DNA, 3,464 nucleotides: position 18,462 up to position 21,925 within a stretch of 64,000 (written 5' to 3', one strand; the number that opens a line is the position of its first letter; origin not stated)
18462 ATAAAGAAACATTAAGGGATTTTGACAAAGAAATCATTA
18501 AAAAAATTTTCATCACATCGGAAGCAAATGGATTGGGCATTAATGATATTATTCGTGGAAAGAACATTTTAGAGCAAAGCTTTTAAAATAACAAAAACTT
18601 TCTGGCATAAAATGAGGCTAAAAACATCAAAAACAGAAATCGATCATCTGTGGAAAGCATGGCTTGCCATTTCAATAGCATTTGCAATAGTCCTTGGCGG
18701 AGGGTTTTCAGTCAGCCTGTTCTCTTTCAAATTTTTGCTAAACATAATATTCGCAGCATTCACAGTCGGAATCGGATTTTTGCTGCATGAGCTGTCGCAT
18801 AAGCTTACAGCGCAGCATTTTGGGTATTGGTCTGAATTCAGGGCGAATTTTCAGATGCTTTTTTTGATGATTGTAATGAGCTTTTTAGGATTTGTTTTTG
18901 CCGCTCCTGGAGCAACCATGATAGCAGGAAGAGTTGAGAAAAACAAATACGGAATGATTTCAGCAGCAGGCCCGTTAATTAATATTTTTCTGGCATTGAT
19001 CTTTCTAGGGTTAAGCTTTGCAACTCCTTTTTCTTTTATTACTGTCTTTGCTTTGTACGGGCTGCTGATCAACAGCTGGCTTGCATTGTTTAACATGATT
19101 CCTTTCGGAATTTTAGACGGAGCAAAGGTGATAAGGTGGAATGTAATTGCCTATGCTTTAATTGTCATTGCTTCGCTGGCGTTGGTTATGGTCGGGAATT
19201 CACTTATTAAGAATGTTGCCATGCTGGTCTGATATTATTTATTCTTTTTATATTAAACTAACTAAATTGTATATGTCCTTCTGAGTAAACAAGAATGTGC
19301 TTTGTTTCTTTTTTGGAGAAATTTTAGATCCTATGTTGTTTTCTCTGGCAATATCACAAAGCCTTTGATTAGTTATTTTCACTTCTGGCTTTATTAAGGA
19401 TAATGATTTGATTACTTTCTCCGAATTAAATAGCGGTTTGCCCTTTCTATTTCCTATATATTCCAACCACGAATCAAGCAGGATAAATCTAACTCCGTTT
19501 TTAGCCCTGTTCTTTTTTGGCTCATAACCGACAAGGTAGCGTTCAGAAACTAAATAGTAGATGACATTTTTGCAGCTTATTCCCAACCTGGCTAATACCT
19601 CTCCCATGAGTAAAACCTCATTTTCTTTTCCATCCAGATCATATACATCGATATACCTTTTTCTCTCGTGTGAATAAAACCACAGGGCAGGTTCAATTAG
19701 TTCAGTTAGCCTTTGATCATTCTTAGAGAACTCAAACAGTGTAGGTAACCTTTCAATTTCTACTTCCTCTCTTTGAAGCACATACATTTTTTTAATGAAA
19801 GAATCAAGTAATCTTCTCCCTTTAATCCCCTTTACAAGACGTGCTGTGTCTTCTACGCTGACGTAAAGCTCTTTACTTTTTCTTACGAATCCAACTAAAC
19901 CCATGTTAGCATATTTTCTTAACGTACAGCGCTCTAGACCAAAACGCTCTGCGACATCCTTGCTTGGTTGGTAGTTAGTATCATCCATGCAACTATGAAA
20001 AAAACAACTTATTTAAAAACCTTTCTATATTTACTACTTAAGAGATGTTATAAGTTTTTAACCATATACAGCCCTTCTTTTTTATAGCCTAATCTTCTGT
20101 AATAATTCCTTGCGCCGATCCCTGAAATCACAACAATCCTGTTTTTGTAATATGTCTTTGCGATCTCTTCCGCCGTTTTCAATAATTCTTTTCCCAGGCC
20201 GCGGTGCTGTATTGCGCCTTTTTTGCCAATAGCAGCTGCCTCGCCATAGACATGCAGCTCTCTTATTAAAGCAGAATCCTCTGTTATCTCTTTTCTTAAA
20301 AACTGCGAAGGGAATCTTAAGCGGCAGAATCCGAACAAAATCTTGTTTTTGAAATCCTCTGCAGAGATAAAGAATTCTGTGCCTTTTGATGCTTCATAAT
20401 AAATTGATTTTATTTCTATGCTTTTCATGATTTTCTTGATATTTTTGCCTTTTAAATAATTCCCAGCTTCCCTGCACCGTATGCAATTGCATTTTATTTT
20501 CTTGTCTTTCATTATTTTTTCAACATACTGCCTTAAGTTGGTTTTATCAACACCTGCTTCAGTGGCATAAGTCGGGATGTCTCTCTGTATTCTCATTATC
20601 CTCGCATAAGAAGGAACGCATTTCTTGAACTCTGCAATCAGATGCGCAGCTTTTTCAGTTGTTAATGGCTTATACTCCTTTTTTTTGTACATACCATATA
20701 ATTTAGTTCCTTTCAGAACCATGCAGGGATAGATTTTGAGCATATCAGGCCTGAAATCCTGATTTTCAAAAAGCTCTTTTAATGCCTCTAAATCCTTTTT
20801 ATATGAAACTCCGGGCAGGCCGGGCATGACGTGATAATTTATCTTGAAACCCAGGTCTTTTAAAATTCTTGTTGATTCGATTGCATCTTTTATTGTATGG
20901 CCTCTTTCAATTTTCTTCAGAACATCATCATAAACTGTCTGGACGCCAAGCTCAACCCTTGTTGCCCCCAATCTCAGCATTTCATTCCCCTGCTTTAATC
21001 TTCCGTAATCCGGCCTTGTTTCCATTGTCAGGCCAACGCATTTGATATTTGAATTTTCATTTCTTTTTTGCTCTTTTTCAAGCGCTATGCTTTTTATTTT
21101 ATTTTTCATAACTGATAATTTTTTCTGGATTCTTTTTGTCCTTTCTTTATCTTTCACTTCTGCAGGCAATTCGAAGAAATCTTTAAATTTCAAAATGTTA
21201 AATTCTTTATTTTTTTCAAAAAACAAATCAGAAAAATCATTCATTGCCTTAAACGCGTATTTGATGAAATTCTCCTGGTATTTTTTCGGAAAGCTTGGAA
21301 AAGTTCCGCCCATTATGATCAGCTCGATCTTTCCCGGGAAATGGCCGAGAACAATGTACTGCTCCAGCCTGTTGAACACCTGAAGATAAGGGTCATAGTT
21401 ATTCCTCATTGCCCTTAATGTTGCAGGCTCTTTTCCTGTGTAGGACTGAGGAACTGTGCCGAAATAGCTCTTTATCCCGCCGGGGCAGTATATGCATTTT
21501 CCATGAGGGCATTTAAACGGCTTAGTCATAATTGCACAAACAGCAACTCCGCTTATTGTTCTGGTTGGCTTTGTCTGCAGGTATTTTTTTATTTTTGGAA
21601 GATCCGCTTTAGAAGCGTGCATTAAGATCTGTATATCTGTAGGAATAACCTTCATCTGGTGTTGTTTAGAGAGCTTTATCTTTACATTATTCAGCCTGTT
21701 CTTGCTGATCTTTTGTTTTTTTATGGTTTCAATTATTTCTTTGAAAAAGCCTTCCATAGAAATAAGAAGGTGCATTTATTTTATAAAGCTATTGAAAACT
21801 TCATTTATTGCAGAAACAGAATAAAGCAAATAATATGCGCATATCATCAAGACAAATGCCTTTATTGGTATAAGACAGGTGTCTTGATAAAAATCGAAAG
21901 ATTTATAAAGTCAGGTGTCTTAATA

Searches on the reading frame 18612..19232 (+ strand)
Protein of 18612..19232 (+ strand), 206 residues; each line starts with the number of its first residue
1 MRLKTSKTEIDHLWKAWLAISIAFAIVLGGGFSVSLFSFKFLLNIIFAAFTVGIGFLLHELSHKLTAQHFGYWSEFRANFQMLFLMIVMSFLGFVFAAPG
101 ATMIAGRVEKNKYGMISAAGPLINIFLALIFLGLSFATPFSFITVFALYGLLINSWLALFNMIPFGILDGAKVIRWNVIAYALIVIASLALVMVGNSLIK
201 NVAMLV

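Call 69: search_protein_families(library=pfam, max_evalue=0.001, proteins=[window:18612-19232:+])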
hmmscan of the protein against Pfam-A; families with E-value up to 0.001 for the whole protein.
window:18612-19232:+ (206 aa): 1 family
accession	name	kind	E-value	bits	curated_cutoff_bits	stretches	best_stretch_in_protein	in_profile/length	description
PF02163.28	Peptidase_M50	-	9.1e-07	28.9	27.2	1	48-136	2-101/221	Peptidase family M50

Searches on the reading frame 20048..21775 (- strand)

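Call 6: search_protein_families(library=pfam, max_evalue=0.01, proteins=[window:20048-21775:-])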
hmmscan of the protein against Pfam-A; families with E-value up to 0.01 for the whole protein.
window:20048-21775:- (575 aa): 6 families
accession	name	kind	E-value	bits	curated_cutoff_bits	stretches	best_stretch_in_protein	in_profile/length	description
PF16199.10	Radical_SAM_C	-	1.1e-21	77.2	31.9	1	343-423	1-84/85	Radical_SAM C-terminal domain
PF04055.27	Radical_SAM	-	4.2e-17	63.3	29.5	1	89-328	7-159/166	Radical SAM superfamily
PF23613.1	ELP3_N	-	1.7e-09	37.9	27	1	10-74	4-70/70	ELP3 N-terminal domain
PF00583.31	Acetyltransf_1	-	5.6e-05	23.8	20.7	1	480-564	44-116/116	Acetyltransferase (GNAT) family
PF13673.13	Acetyltransf_10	-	6.2e-05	23.4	23.6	1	521-567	62-110/128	Acetyltransferase (GNAT) domain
PF13508.13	Acetyltransf_7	-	0.00039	21.2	27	1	520-566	38-84/84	Acetyltransferase (GNAT) domain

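Call 103: search_protein_families(library=ncbifam, max_evalue=0.001, proteins=[window:20048-21775:-])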
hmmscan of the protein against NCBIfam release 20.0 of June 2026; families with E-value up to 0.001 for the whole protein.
window:20048-21775:- (575 aa): 15 families
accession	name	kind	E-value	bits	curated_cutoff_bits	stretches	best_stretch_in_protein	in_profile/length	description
TIGR01211.1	ELP3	subfamily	3.6e-206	685.7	350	1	14-575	2-522/522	tRNA uridine(34) 5-carboxymethylaminomethyl modification radical SAM/GNAT enzyme Elp3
TIGR01212.1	TIGR01212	equivalog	1.5e-23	83.4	180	1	244-409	107-273/302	tRNA modification radical SAM protein MnmL/YtqA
TIGR00539.1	hemN_rel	equivalog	1.2e-11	44.4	205.4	1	247-384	87-218/361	radical SAM family heme chaperone HemW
NF006060.0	PRK08207.1-3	equivalog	5e-10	38.7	653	1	222-376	218-370/477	coproporphyrinogen III oxidase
TIGR03994.1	rSAM_HemZ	equivalog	7.5e-10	38.5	321.4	1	247-386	173-309/401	coproporphyrinogen dehydrogenase HemZ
NF006067.1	PRK08208.1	equivalog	1.5e-08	34.1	380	1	241-366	119-242/427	STM4012 family radical SAM protein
TIGR04013.1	B12_SAM_MJ_1487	hypoth_equivalog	6.8e-08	31.7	251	1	272-361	267-355/382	TIGR04013 family B12-binding domain/radical SAM domain-containing protein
NF005133.0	PRK06582.1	equivalog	1e-07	31.4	597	1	246-380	97-228/390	coproporphyrinogen III oxidase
NF004567.0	PRK05904.1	equivalog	1.5e-06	27.7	355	1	245-337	88-180/353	coproporphyrinogen III oxidase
TIGR01210.1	TIGR01210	equivalog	2.4e-05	23.7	212.15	1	247-373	104-232/313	archaeosine biosynthesis radical SAM protein RaSEA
NF006066.0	PRK08207.2-5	equivalog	4.2e-05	22.3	1117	1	269-358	304-391/518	coproporphyrinogen III oxidase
TIGR04107.1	rSAM_HutW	equivalog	8.1e-05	21.6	400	1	249-376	130-256/419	heme anaerobic degradation radical SAM methyltransferase ChuW/HutW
NF040546.1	rSAM_CUAEP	equivalog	0.00022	20.1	500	1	264-340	267-342/468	CUAEP/CCAEP-tail radical SAM (seleno)protein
NF006061.0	PRK08207.1-4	equivalog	0.00032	19.6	702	1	254-350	273-367/501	coproporphyrinogen III oxidase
NF006059.0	PRK08207.1-1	equivalog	0.00037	19.3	1012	0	264-374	281-387/496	coproporphyrinogen III oxidase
